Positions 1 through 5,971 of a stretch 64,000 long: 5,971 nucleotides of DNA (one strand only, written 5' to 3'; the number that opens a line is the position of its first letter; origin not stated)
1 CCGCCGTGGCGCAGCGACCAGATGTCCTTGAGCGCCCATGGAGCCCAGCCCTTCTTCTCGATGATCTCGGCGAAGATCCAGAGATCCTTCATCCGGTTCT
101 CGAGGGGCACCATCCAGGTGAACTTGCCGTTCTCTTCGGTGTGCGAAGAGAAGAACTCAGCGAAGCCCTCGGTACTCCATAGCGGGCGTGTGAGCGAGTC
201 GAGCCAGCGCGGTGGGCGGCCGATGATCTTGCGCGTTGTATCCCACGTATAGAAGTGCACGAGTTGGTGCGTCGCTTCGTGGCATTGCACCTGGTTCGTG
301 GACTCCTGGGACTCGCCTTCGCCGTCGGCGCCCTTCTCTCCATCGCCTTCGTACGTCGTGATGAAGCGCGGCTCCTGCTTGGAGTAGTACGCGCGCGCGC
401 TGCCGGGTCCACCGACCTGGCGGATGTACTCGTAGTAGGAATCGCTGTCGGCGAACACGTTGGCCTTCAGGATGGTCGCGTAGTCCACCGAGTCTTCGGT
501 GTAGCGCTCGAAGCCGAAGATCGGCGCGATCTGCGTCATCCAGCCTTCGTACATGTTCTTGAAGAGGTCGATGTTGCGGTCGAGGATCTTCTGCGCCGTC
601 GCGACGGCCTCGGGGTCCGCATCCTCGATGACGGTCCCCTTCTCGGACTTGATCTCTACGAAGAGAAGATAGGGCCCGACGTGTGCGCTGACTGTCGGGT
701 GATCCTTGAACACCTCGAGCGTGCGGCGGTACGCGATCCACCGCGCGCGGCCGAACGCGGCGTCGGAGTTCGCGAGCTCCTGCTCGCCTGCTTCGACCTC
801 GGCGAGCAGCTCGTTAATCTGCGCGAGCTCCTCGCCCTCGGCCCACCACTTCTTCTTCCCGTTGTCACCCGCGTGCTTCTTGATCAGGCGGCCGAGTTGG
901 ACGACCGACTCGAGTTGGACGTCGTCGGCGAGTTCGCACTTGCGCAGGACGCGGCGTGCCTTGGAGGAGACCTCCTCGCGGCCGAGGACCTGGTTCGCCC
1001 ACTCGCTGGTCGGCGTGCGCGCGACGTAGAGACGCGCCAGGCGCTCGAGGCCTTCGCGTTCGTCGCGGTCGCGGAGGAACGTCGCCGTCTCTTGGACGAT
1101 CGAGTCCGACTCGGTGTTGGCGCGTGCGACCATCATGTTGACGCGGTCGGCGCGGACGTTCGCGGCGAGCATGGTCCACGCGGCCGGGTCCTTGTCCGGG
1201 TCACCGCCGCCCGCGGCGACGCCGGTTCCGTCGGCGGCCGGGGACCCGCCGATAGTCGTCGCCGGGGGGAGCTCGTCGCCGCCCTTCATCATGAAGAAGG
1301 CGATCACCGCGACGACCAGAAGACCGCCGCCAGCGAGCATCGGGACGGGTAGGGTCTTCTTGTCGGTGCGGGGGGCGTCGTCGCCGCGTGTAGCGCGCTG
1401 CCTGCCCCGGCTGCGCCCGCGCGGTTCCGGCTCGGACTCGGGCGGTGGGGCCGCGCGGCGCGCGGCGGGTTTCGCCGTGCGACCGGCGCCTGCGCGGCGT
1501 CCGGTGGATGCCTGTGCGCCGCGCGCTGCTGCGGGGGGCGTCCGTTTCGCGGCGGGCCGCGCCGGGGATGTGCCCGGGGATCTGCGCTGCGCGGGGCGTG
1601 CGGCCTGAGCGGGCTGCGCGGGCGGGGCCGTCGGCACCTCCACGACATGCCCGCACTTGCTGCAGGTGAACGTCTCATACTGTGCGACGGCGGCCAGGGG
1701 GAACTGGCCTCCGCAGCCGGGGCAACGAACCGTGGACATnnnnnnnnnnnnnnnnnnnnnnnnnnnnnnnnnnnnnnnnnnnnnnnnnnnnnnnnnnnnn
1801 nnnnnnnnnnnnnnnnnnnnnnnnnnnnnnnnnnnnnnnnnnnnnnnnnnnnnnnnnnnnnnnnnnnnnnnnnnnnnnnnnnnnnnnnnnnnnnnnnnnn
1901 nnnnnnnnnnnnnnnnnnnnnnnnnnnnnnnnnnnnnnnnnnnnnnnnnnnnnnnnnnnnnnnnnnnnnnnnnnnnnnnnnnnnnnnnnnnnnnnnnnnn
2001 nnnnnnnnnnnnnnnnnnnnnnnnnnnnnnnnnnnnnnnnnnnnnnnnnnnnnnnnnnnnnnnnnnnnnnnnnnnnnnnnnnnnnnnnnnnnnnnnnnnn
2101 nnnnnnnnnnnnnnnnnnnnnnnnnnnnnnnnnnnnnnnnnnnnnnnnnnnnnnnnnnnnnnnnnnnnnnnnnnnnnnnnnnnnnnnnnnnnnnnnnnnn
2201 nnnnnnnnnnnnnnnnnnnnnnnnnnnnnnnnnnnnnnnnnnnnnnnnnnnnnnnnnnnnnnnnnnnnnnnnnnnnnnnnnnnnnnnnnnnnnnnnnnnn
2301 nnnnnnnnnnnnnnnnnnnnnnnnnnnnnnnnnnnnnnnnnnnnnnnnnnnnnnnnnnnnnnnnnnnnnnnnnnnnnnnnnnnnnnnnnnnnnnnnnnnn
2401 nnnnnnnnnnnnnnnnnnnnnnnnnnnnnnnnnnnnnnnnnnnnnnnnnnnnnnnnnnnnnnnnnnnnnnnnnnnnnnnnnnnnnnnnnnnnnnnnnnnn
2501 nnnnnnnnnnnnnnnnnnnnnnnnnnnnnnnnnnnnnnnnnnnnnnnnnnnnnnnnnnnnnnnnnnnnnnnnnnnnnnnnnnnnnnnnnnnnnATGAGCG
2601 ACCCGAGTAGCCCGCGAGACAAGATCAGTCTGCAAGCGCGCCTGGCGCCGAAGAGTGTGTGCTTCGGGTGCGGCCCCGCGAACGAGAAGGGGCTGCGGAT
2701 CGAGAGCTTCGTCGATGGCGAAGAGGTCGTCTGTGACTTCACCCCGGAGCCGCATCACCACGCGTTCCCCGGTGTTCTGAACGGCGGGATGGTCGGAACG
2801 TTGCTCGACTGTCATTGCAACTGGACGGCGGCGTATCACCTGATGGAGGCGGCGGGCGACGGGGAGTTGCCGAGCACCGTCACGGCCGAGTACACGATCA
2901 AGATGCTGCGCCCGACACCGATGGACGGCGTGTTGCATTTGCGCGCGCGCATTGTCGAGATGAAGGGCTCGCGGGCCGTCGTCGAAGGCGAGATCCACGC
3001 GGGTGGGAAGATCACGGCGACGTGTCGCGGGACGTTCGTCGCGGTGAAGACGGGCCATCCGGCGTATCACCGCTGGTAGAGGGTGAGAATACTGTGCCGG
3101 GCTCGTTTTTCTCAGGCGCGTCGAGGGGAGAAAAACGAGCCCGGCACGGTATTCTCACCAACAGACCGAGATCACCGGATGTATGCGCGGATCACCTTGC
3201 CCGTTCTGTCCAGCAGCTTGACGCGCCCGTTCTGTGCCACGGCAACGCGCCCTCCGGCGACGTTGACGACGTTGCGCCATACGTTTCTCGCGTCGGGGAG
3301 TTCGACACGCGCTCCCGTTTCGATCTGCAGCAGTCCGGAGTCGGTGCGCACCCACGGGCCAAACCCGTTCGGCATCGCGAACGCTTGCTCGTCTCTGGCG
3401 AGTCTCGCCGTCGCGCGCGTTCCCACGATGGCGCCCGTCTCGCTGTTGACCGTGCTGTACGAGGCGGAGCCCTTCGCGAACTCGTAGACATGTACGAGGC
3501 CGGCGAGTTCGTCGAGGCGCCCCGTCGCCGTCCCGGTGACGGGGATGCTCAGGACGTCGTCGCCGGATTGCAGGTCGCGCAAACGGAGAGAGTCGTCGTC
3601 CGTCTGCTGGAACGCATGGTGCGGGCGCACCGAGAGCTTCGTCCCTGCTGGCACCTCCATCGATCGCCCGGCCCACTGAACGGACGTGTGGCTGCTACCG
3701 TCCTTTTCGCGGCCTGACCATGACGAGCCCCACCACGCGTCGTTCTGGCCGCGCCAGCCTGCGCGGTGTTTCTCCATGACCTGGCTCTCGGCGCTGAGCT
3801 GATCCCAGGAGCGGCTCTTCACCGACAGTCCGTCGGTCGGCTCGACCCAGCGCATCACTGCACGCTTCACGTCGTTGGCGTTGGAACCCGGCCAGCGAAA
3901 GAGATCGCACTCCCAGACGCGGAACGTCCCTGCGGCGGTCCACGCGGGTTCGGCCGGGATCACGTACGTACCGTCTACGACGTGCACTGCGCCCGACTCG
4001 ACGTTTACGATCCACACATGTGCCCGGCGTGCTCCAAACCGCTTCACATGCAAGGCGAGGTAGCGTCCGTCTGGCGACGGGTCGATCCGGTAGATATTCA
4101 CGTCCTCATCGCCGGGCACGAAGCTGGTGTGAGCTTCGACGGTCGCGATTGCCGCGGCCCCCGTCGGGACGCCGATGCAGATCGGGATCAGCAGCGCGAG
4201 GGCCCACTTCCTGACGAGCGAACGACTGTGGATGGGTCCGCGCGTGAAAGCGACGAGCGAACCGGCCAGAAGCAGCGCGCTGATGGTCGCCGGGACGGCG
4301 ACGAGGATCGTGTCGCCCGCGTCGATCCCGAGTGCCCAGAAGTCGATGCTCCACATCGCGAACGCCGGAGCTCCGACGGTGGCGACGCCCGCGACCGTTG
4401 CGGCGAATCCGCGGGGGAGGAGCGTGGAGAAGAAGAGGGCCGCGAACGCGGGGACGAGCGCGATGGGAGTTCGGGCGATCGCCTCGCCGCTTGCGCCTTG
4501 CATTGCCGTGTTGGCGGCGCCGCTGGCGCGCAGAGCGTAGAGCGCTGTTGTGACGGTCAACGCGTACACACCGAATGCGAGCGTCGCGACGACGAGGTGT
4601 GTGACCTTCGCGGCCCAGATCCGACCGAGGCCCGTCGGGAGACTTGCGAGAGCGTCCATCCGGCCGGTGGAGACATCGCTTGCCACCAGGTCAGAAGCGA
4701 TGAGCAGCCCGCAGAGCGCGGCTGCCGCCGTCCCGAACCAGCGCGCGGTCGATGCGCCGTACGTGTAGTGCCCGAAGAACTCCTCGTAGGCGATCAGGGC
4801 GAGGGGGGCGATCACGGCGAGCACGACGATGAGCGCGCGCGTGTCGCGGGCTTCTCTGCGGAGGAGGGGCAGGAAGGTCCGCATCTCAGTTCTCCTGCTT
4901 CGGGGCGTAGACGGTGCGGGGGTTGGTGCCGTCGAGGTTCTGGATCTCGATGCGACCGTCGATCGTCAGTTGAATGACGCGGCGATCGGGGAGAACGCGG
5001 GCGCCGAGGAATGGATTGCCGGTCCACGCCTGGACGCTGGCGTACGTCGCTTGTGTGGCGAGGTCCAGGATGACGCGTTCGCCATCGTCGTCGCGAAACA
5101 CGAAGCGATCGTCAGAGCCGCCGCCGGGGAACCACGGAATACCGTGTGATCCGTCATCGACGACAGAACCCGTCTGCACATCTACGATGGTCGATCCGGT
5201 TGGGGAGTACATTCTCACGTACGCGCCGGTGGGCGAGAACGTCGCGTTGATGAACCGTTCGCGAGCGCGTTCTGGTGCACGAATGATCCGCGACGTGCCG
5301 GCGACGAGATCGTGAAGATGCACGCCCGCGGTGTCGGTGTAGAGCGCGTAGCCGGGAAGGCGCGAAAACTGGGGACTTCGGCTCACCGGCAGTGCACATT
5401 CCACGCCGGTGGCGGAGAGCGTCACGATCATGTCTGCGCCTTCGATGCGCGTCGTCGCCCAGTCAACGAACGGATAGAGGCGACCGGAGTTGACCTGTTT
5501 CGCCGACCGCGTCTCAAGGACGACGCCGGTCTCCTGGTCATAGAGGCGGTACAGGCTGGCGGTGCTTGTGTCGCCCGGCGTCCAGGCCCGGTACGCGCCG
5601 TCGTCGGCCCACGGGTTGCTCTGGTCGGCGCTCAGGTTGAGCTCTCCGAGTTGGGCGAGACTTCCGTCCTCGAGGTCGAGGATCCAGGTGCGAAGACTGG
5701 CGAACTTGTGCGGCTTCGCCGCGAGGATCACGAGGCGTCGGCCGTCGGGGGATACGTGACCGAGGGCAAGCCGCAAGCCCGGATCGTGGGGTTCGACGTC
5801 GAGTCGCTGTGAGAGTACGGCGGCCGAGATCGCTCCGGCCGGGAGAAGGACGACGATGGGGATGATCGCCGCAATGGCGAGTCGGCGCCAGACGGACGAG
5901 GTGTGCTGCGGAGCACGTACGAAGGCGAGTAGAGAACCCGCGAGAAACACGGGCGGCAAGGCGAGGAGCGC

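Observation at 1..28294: Expanded paralogous family of secreted HExxH (DUF1570 / peptidase-MA-like) proteins with swapped N-terminal modules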

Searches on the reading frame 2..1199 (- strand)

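Call 17: find_homologous_proteins(query=window:2-1199:-)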
Query window:2-1199:- (399 aa): 42 proteins with E <= 0.001 among 7049 candidates.
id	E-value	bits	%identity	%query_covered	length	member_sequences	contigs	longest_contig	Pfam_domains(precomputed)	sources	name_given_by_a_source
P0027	5.5e-134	465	54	100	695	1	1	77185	-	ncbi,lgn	-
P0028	1.8e-131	457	51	100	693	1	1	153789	-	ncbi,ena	-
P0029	1.2e-119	418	56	84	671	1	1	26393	-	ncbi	-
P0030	8.3e-101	356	45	94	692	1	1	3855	-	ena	-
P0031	5.7e-99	350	46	94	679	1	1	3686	-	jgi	jgi:hypothetical protein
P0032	1.8e-93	332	42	100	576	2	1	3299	-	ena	-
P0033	9.7e-92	326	43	100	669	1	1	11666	-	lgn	-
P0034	5.6e-90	320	40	97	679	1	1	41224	-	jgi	-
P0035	6.1e-89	317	41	99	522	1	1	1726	-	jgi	-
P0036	1.8e-87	312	39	99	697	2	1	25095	-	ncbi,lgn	-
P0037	2.2e-87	312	39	100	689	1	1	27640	-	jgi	jgi:hypothetical protein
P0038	4.0e-87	311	41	100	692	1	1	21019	-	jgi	jgi:hypothetical protein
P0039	7.7e-87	310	41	99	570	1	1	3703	-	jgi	jgi:hypothetical protein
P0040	5.6e-86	307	41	93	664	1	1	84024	-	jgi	jgi:hypothetical protein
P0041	9.5e-86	306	38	99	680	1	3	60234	-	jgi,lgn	jgi:hypothetical protein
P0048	1.9e-81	292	38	99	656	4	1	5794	PF01752.24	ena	-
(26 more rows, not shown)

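Call 25: search_protein_families(library=pfam, alignment_id=A3, max_evalue=1)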
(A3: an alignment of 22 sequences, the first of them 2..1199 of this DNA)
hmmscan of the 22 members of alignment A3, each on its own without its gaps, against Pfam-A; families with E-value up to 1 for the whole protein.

A. member 1, window:2-1199:- (399 aa): 1 family
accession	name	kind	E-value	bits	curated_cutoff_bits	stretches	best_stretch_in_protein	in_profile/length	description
PF13422.11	DUF4110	-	0.093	13.2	27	1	101-141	43-83/95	Domain of unknown function (DUF4110)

B. families by the number of members that match (of 22 scanned): 33 families (the first 25 are shown)
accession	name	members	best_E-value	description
PF07607.17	DUF1570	14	0.012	Protein of unknown function (DUF1570)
PF01752.23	Peptidase_M9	8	3.3e-05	Collagenase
PF22191.2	IBR_1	7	0.054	IBR domain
PF23548.1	Zn_ribbon_FGT1_2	4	0.013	FORGETTER1 second zinc ribbon domain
PF12760.12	Zn_ribbon_IS1595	4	0.026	Transposase zinc-ribbon domain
PF08271.17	Zn_Ribbon_TF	3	0.0046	TFIIB zinc-binding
PF13717.11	Zn_ribbon_4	3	0.0078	zinc-ribbon domain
PF13248.11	Zn_ribbon_3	3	0.2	zinc-ribbon domain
PF11871.13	DUF3391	2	0.013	Domain of unknown function (DUF3391)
PF13428.12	TPR_14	2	0.036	Tetratricopeptide repeat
PF18439.7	zf_UBZ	2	0.14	Ubiquitin-Binding Zinc Finger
PF11331.13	Zn_ribbon_12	2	0.29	EDR4 zinc-ribbon domain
PF18895.5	T4SS_pilin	1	0.0086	Type IV secretion system pilin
PF10654.15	DUF2481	1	0.022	Protein of unknown function (DUF2481)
PF13453.11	Zn_ribbon_TFIIB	1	0.025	Transcription factor zinc-finger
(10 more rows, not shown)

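Call 27: search_solved_structures(query=A3, max_evalue=10)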
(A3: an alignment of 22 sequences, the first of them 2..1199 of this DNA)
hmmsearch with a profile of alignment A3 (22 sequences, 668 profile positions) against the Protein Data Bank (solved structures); distinct sequences matched with E-value up to 10: 4.
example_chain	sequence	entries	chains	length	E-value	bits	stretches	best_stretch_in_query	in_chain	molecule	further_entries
5k2m_E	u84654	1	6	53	0.056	15.4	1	4-41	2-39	Probable lysine biosynthesis protein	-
6j0d_A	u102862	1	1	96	0.29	13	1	2-48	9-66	transcription factor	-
2n6e_A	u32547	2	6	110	0.47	12.4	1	469-500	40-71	Uncharacterized protein | hypothetical protein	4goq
8qag_A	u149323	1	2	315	3.4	9.5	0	67-136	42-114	sc-CC-6-95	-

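Call 37: find_encoding_contigs(protein=P0028, flank=10000, max_places=2)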
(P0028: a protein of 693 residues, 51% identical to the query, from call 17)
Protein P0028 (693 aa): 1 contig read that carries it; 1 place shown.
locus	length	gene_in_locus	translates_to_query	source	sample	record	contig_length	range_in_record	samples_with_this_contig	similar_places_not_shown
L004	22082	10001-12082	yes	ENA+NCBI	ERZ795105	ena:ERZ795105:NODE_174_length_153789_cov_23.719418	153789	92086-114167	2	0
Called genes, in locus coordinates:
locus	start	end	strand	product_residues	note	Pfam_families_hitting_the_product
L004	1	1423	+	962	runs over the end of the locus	PF13360:PQQ_2 (weak)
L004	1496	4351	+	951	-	PF02985:HEAT (faint), PF13646:HEAT_2, PF13768:VWA_3 (weak)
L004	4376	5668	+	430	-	PF13620:CarboxypepD_reg (faint)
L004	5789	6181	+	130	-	PF00392:GntR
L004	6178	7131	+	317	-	PF00005:ABC_tran, PF13304:AAA_21 (weak)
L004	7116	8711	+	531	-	-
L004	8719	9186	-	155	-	-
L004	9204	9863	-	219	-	PF00702:Hydrolase, PF13419:HAD_2, PF13242:Hydrolase_like (weak)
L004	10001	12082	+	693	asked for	-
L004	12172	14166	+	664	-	-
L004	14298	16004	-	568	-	-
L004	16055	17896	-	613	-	PF13646:HEAT_2 (faint)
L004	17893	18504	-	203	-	PF07638:Sigma70_ECF (faint), PF04542:Sigma70_r2, PF08281:Sigma70_r4_2, PF04545:Sigma70_r4 (weak)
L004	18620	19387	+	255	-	-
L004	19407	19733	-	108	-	PF07883:Cupin_2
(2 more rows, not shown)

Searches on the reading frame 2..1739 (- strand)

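Call 5: search_protein_families(library=pfam, proteins=[window:2-1739:-], max_evalue=0.1)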
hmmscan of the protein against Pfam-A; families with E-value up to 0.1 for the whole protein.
window:2-1739:- (579 aa): 8 families
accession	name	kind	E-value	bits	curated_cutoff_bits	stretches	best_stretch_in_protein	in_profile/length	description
PF08271.17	Zn_Ribbon_TF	-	0.0008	19.3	29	1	5-34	2-30/43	TFIIB zinc-binding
PF21344.3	Zn_ribbon_LysW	-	0.0035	17.4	27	1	4-37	1-35/46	Alpha-aminoadipate carrier protein LysW-like, globular domain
PF12760.12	Zn_ribbon_IS1595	-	0.032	14.6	25.4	1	4-31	19-45/46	Transposase zinc-ribbon domain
PF18439.7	zf_UBZ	-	0.036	14.2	25.6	0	22-36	1-15/32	Ubiquitin-Binding Zinc Finger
PF13248.11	Zn_ribbon_3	-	0.063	13.2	27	0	22-34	1-13/26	zinc-ribbon domain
PF22191.2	IBR_1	-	0.064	13.6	27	0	3-31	3-29/47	IBR domain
PF24042.1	DUF7351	-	0.076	13.2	31.2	0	5-45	3-43/177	Domain of unknown function (DUF7351)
PF07282.18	Cas12f1-like_TNB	-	0.083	13.5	26.3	0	2-32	27-49/60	Cas12f1-like, TNB domain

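Call 6: search_protein_families(library=ncbifam, proteins=[window:2-1739:-], max_evalue=0.1)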
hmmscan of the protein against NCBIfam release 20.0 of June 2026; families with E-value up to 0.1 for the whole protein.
window:2-1739:- (579 aa): 3 families
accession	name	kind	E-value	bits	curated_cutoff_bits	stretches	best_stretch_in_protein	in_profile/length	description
NF047912.1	ECs_2282_CxxC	subfamily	0.014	15.3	37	1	3-33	2-37/60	ECs_2282 family putative zinc-binding protein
TIGR04165.1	methano_modCys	hypoth_equivalog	0.039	14.2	60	1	19-35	32-48/50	TIGR04165 family Cys-rich peptide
NF001754.0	PRK00481.1-4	equivalog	0.057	12.5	252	0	2-34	126-158/244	NAD-dependent protein deacylase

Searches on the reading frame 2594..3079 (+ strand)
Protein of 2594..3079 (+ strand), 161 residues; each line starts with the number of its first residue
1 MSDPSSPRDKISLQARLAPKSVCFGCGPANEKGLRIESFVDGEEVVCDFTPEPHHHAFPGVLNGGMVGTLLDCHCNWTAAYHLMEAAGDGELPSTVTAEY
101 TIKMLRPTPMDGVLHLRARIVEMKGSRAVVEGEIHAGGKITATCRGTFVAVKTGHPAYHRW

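Call 9: search_protein_families(library=pfam, proteins=[window:2594-3079:+], max_evalue=0.01)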
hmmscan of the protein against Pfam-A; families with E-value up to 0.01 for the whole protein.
window:2594-3079:+ (161 aa): 3 families
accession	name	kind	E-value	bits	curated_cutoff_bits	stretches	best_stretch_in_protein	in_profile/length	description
PF03061.28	4HBT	-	2e-06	28.4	20.6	1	60-138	2-74/79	Thioesterase superfamily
PF13279.12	4HBT_2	-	0.00022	22.1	25.5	1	75-153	26-106/122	Thioesterase-like superfamily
PF22636.2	FlK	-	0.0024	18.4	27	1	77-140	28-89/103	Fluoroacetyl-CoA-specific thioesterase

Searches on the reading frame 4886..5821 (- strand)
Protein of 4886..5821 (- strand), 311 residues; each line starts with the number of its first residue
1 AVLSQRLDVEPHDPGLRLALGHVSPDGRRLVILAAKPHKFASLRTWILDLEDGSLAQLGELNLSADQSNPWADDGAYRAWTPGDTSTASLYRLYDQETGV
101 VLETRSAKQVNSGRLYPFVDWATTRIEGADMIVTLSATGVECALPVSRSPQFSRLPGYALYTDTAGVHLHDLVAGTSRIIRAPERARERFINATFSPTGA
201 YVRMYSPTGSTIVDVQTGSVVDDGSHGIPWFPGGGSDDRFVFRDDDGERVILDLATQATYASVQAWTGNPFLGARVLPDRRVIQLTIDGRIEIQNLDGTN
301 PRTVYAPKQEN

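Call 79: search_solved_structures(query=window:4886-5821:-, max_evalue=10)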
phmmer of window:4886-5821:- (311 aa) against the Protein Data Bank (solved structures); distinct sequences matched with E-value up to 10: 0.
